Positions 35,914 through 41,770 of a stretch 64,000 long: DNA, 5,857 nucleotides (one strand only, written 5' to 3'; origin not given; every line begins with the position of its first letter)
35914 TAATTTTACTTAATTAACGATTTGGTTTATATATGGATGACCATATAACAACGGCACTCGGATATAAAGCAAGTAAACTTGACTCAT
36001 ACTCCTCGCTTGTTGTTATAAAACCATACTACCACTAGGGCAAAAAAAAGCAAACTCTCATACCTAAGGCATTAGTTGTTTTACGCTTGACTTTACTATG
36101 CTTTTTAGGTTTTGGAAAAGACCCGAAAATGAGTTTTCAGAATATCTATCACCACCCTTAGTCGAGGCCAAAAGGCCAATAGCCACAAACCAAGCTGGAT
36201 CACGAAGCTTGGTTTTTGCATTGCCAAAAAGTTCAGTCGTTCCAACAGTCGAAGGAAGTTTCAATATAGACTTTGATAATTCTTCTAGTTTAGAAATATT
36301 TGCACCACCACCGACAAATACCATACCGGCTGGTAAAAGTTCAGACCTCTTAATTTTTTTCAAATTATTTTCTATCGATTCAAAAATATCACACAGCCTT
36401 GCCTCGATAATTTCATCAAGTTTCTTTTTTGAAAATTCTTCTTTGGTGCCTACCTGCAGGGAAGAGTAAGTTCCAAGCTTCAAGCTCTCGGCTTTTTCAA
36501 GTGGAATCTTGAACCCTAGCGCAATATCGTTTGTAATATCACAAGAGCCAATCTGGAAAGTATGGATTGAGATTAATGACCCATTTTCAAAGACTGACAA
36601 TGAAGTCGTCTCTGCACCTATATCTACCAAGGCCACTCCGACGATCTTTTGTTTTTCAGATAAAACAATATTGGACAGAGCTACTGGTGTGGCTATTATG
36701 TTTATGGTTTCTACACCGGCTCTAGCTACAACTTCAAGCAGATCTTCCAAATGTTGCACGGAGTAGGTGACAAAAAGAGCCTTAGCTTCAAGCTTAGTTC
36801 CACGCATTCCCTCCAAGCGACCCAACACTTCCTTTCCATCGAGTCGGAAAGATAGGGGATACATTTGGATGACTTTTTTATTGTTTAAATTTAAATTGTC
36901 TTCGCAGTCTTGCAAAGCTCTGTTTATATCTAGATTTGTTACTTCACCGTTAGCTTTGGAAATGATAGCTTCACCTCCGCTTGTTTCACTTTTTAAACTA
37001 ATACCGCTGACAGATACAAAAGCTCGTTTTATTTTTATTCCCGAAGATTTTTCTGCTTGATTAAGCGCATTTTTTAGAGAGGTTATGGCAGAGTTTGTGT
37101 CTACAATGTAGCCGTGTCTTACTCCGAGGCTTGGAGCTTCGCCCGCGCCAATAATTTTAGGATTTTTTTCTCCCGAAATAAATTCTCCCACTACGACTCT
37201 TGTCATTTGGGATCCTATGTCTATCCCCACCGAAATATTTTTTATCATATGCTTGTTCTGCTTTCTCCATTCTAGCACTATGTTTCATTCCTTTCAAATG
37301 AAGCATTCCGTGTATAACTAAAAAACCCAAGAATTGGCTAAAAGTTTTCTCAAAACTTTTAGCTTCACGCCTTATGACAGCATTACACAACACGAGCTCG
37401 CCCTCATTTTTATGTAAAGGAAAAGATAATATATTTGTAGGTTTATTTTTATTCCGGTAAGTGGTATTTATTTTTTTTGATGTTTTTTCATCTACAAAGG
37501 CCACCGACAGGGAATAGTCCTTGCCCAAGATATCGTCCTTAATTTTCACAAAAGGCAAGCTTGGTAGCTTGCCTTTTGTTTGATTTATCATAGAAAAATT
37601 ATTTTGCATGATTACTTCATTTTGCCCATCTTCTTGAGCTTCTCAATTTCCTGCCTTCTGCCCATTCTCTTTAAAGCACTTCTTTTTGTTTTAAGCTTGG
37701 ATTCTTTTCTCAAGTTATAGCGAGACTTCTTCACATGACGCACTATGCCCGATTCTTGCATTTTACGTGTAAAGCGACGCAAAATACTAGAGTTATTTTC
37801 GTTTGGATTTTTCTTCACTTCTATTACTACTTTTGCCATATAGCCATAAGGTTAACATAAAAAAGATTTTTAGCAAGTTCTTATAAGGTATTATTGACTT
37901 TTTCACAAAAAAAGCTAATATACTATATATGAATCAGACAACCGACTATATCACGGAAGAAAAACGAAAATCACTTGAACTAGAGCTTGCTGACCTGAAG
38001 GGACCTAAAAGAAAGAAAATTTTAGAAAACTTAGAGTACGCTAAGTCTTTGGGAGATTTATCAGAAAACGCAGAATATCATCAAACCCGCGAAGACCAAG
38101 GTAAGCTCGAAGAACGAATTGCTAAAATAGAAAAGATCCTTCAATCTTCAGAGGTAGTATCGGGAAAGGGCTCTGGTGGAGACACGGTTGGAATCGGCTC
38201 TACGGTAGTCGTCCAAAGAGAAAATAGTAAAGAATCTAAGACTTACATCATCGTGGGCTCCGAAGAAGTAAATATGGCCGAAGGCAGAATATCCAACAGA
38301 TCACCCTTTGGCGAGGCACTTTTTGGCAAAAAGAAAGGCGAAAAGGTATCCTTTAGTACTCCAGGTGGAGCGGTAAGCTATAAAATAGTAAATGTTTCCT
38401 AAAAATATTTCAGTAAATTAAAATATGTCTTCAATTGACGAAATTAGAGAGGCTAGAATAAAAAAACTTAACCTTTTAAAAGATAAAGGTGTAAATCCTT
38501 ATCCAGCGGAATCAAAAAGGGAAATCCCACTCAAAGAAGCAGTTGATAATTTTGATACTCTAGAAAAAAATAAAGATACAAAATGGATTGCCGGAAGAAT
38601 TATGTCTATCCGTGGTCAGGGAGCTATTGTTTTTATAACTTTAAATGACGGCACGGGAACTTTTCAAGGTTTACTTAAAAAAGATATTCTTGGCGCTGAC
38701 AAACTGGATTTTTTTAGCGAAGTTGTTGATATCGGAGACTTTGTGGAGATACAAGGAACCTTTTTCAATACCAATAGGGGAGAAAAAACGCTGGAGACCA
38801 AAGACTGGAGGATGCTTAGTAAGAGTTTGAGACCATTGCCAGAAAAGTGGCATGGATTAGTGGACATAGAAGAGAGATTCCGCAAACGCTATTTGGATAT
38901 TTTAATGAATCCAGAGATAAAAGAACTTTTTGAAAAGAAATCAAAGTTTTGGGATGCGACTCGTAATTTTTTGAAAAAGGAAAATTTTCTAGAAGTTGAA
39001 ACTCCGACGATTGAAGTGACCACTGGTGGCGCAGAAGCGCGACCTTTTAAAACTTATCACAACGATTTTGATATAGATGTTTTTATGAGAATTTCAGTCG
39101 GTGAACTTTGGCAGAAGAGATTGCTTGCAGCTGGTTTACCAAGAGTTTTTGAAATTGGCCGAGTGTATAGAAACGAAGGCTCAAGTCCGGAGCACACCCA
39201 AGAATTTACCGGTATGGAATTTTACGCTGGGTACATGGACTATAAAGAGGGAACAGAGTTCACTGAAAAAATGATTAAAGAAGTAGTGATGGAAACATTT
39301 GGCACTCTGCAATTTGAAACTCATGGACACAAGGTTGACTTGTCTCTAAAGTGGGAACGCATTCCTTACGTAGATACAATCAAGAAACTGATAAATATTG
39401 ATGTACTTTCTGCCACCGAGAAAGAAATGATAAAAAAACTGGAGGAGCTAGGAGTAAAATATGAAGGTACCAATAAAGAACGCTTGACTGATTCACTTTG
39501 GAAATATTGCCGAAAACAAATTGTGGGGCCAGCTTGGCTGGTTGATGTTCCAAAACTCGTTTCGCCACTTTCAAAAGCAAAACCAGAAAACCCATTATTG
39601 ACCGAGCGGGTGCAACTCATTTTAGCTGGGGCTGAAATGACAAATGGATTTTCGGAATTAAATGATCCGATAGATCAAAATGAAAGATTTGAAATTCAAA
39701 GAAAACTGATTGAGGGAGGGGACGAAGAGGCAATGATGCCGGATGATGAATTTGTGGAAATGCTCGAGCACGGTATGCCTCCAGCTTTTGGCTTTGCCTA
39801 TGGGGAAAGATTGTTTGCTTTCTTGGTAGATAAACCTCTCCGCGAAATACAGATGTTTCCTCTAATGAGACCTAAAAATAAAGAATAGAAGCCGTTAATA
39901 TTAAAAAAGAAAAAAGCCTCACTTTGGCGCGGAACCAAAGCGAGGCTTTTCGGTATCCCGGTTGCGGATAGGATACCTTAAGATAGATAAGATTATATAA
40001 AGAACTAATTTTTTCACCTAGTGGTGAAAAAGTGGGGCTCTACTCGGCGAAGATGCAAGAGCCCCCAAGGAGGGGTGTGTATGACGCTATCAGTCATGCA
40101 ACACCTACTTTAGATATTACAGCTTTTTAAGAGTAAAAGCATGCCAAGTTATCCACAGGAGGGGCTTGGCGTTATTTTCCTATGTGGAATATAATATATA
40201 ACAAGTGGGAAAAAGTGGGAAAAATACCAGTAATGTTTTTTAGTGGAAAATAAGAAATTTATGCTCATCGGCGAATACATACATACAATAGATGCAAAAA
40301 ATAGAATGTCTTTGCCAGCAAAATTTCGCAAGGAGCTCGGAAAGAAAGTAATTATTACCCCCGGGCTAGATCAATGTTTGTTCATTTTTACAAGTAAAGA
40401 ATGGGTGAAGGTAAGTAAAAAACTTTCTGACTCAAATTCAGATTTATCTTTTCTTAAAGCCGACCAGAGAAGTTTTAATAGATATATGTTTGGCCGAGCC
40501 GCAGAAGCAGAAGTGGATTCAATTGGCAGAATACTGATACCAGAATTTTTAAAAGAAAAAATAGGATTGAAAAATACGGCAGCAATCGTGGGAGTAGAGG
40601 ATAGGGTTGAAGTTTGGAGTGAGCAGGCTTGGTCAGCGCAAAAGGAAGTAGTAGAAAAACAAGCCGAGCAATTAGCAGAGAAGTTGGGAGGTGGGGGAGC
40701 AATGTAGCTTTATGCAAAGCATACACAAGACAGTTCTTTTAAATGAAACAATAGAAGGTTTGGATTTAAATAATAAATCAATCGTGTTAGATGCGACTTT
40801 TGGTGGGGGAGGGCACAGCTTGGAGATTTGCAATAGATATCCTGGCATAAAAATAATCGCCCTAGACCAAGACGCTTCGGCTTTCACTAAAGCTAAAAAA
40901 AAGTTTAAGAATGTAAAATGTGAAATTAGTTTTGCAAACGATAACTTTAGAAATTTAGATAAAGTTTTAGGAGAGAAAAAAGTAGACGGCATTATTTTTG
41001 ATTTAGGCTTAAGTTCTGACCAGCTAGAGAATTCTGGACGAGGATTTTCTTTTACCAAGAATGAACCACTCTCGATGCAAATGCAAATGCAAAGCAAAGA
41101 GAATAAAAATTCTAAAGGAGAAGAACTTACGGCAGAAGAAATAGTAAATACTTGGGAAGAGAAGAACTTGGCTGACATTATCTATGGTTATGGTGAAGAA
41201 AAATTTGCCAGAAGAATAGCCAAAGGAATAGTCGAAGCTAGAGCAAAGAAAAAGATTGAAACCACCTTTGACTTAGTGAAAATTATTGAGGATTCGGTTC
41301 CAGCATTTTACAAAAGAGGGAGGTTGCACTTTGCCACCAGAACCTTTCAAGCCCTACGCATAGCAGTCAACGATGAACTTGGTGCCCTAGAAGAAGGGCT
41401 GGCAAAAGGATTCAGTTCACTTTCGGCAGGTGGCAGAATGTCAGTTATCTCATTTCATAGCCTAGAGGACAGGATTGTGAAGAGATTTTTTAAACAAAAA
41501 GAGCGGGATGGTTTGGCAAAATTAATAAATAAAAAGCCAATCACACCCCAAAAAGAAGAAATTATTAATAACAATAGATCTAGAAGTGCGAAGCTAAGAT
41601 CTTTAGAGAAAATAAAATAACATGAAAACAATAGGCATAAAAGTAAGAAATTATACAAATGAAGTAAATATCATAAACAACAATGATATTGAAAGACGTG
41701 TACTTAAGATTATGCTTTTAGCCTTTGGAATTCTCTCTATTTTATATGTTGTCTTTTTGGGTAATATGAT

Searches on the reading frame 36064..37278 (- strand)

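Call 70: search_protein_families(library=pfam, proteins=[window:36064-37278:-], max_evalue=0.0001)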
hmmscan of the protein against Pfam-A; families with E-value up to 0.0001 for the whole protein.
window:36064-37278:- (404 aa): 5 families
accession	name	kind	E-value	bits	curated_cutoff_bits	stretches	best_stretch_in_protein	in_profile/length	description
PF14450.12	FtsA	-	2.7e-25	89.6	31.8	1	216-368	1-127/127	Cell division protein FtsA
PF11104.14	PilM_2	-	4.3e-10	39.5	27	1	201-345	168-304/340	Type IV pilus assembly protein PilM;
PF02491.25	SHS2_FTSA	-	9.5e-10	39.1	25.4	1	94-171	3-79/79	SHS2 domain inserted in FTSA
PF06277.17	EutA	-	5.5e-07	29.3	27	0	183-304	115-233/475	Ethanolamine utilisation protein EutA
PF06723.19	MreB_Mbl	-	1.7e-05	24.3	27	0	276-347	231-305/327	MreB/Mbl protein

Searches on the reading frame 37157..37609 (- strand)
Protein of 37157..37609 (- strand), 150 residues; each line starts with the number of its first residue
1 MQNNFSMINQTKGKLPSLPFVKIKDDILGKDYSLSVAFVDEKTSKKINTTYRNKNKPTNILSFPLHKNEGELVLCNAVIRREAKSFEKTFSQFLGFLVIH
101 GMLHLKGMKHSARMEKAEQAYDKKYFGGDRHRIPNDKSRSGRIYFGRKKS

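Call 70: search_protein_families(library=pfam, proteins=[window:37157-37609:-], max_evalue=0.0001)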
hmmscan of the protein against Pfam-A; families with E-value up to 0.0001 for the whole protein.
window:37157-37609:- (150 aa): 1 family
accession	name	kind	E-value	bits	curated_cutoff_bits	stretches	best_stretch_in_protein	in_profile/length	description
PF02130.23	YbeY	-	4.8e-25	88.3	25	1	28-118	24-117/129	Endoribonuclease YbeY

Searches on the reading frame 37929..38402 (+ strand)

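Call 70: search_protein_families(library=pfam, proteins=[window:37929-38402:+], max_evalue=0.0001)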
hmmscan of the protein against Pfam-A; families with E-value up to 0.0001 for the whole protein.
window:37929-38402:+ (157 aa): 2 families
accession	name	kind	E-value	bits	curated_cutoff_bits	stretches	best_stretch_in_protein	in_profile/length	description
PF01272.25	GreA_GreB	-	9e-24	83.7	26.9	1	85-157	4-76/77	Transcription elongation factor, GreA/GreB, C-term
PF03449.20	GreA_GreB_N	-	5.1e-20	71.9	24.5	1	7-76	2-71/71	Transcription elongation factor, N-terminal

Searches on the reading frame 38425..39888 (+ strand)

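Call 70: search_protein_families(library=pfam, proteins=[window:38425-39888:+], max_evalue=0.0001)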
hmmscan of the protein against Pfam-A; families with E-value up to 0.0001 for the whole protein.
window:38425-39888:+ (487 aa): 2 families
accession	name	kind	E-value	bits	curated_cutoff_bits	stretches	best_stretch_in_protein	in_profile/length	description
PF00152.25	tRNA-synt_2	-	2.1e-65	221.3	25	1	148-481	2-307/308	tRNA synthetases class II (D, K and N)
PF01336.31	tRNA_anti-codon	-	2.3e-13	50.3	27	1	54-130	2-74/75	OB-fold nucleic acid binding domain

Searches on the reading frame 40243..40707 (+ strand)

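Call 70: search_protein_families(library=pfam, proteins=[window:40243-40707:+], max_evalue=0.0001)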
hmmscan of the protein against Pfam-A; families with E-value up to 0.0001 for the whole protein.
window:40243-40707:+ (154 aa): 1 family
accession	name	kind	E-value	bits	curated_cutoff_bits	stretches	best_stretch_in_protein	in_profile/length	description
PF02381.23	MraZ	-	2.3e-29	101.6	23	2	7-66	1-61/72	MraZ protein, putative antitoxin-like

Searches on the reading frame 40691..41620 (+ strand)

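Call 70: search_protein_families(library=pfam, proteins=[window:40691-41620:+], max_evalue=0.0001)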
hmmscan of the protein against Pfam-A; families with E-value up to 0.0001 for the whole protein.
window:40691-41620:+ (309 aa): 2 families
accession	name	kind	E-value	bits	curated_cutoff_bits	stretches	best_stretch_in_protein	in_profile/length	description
PF01795.25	Methyltransf_5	-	3.7e-100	335.8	27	1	10-308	2-309/309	MraW methylase family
PF13649.12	Methyltransf_25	-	6.8e-06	27.1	27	1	32-103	1-70/97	Methyltransferase domain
